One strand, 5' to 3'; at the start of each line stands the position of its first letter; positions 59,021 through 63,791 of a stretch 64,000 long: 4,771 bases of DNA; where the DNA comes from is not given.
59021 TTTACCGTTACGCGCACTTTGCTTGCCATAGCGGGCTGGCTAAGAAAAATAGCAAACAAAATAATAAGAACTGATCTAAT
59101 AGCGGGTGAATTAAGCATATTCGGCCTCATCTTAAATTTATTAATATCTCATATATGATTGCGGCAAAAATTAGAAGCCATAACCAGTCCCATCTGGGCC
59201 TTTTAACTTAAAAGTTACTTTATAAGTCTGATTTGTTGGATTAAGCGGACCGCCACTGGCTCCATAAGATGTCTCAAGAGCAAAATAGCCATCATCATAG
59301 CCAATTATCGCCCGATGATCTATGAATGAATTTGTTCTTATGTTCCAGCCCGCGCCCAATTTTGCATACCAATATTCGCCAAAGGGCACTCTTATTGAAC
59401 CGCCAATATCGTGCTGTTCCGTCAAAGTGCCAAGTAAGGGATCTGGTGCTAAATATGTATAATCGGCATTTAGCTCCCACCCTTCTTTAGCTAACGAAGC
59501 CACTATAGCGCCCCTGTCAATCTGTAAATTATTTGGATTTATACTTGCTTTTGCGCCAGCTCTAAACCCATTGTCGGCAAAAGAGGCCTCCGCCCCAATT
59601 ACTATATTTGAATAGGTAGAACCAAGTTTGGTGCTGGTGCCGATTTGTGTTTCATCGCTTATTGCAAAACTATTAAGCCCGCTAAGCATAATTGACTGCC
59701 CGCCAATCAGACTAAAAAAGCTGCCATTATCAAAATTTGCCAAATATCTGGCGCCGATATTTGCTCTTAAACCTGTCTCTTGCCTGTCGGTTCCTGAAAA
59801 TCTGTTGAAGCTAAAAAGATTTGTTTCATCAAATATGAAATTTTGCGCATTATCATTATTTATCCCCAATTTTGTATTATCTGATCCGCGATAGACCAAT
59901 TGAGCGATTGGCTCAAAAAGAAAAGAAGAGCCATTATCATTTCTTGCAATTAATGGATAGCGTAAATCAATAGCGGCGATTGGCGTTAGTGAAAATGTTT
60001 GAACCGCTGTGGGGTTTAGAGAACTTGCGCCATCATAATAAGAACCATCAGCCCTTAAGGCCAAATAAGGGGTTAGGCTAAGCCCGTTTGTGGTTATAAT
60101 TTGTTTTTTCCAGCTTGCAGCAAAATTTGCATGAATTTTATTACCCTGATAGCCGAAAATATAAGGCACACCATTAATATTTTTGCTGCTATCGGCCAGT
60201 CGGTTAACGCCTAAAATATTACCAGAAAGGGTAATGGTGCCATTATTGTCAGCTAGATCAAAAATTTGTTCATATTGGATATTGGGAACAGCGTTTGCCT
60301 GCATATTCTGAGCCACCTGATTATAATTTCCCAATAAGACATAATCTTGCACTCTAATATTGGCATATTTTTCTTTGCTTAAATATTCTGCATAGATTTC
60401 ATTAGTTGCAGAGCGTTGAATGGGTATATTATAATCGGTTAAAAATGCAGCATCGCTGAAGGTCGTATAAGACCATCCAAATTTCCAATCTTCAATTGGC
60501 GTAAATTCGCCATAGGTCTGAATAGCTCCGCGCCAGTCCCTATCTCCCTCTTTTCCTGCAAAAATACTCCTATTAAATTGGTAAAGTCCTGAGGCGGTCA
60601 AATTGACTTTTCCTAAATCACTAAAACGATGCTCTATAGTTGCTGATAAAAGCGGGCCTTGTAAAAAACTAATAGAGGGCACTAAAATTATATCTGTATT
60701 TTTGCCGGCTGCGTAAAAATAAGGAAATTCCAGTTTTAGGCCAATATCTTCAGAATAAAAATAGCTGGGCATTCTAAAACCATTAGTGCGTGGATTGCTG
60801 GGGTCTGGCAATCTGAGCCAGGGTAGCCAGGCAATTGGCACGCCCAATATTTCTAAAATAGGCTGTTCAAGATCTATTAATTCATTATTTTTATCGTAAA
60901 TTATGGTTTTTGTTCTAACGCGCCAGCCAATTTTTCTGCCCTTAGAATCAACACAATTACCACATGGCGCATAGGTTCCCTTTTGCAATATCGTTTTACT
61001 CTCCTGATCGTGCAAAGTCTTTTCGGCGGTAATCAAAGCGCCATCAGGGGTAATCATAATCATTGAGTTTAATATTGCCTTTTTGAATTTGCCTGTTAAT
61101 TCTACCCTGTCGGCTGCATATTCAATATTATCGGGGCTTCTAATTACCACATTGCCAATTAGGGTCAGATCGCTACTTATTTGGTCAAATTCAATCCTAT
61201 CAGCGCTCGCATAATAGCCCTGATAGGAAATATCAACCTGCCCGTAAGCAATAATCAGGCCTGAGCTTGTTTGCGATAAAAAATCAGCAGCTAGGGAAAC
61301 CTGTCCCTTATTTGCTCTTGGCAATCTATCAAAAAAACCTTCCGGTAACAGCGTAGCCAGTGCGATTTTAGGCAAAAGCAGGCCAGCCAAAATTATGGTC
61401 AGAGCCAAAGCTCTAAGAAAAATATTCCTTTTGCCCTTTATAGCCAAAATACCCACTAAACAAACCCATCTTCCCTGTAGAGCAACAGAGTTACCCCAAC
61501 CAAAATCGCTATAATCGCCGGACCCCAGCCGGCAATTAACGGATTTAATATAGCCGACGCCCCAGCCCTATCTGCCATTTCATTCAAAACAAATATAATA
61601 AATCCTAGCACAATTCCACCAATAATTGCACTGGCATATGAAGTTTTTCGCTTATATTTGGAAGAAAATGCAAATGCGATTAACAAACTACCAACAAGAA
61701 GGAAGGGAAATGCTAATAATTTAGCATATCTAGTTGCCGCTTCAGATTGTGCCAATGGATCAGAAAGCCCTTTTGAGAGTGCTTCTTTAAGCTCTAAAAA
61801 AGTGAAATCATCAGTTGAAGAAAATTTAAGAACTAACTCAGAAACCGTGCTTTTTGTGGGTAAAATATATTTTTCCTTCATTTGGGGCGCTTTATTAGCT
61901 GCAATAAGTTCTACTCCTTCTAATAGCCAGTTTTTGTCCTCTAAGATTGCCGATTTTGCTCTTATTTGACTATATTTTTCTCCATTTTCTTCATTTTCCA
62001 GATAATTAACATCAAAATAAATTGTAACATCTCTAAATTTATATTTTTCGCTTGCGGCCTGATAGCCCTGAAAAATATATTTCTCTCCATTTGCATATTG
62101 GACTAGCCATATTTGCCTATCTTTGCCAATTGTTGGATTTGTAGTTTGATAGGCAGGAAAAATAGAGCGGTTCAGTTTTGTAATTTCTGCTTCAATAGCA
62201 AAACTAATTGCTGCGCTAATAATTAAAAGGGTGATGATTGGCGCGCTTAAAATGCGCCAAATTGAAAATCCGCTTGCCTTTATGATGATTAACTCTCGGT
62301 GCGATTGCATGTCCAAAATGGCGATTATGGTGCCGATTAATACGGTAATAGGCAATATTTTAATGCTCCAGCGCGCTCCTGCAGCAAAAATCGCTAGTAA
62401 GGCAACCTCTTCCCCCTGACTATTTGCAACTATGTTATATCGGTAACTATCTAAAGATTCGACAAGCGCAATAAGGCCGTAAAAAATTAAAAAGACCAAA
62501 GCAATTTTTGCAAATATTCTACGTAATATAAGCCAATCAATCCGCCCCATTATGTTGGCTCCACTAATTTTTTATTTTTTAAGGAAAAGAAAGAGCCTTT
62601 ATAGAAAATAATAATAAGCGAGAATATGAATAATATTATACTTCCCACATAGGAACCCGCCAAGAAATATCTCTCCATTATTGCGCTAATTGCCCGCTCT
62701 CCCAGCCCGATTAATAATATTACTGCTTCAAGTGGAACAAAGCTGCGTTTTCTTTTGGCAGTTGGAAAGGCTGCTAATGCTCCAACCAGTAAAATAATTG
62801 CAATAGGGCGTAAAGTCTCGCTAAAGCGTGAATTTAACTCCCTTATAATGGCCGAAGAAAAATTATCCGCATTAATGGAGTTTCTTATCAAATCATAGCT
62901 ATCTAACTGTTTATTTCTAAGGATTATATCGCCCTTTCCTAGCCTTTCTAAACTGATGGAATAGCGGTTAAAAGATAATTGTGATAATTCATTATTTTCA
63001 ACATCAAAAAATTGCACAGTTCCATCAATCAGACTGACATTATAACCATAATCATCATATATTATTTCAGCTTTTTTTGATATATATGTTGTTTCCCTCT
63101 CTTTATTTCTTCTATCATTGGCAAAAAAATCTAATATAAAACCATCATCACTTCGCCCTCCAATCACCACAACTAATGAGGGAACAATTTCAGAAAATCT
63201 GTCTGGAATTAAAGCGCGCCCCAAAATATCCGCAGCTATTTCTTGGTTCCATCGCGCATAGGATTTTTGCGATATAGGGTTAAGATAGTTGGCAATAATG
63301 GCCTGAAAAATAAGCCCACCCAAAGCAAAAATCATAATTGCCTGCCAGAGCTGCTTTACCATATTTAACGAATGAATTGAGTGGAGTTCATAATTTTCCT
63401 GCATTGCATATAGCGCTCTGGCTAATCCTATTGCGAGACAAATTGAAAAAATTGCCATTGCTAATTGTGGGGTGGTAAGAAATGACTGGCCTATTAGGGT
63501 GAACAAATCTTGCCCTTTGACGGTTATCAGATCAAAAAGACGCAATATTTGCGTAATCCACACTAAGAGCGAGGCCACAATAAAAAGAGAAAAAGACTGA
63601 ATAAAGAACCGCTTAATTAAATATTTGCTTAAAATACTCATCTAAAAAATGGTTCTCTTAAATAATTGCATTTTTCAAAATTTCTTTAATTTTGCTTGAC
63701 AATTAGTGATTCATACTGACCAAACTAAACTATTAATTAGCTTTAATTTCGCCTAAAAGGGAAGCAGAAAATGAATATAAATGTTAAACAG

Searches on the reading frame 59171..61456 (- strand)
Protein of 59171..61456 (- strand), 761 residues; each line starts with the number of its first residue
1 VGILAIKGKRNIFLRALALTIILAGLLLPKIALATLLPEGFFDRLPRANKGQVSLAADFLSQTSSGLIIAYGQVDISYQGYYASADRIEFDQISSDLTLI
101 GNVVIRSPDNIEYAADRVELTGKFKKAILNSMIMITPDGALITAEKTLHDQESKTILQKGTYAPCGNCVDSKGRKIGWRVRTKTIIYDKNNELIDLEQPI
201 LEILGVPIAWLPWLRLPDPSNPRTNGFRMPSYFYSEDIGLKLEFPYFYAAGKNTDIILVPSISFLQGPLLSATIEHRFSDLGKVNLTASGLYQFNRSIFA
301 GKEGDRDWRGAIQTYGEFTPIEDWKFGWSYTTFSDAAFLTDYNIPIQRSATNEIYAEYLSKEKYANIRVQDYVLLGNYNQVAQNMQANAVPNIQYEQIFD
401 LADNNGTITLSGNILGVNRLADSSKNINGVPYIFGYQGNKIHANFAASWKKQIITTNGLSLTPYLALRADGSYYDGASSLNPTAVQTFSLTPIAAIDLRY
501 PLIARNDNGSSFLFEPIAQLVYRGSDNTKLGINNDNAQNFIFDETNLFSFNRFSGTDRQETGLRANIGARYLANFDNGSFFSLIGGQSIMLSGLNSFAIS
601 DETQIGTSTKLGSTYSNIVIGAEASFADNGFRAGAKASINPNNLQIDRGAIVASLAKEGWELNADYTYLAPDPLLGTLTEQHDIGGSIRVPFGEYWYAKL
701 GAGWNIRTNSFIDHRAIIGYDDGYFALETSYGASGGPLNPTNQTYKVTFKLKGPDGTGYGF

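Call 80: search_protein_families(library=pfam, proteins=[window:59171-61456:-], max_evalue=0.00001)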
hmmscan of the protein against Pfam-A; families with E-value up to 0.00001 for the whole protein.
window:59171-61456:- (761 aa): 1 family
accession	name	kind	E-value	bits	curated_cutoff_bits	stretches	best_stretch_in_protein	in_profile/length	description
PF04453.20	LptD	-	1e-39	137.4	22.4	1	309-696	3-384/384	LPS transport system D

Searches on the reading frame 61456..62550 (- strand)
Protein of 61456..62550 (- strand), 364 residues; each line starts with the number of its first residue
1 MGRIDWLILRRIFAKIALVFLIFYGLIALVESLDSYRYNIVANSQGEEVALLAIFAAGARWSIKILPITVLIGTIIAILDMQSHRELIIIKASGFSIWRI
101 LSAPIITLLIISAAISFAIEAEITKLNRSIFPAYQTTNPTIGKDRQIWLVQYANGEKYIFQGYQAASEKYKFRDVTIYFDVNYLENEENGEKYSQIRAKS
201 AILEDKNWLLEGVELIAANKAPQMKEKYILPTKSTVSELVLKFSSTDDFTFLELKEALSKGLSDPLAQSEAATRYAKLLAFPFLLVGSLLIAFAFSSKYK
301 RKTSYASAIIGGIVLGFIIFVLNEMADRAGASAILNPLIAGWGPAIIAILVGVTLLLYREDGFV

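Call 80: search_protein_families(library=pfam, proteins=[window:61456-62550:-], max_evalue=0.00001)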
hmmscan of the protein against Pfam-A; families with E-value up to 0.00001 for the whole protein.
window:61456-62550:- (364 aa): 1 family
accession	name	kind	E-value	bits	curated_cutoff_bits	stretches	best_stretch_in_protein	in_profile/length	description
PF03739.19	LptF_LptG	-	2.4e-41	142.4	27.9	1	7-357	2-352/353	Lipopolysaccharide export system permease LptF/LptG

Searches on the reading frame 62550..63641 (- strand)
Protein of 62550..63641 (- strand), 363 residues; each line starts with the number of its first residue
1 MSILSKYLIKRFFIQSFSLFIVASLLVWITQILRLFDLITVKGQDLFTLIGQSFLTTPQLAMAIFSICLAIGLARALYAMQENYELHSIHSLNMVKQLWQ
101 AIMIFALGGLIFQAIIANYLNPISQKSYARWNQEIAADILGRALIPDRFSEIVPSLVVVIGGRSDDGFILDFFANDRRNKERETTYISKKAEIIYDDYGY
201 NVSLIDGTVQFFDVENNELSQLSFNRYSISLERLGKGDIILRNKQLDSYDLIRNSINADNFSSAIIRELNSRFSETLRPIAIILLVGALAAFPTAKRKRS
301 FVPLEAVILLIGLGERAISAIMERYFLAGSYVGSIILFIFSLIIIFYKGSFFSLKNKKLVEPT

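Call 80: search_protein_families(library=pfam, proteins=[window:62550-63641:-], max_evalue=0.00001)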
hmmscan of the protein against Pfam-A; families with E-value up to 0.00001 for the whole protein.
window:62550-63641:- (363 aa): 1 family
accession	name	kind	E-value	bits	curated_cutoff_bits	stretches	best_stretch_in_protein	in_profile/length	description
PF03739.19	LptF_LptG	-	3.9e-26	92.4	27.9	1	6-344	1-350/353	Lipopolysaccharide export system permease LptF/LptG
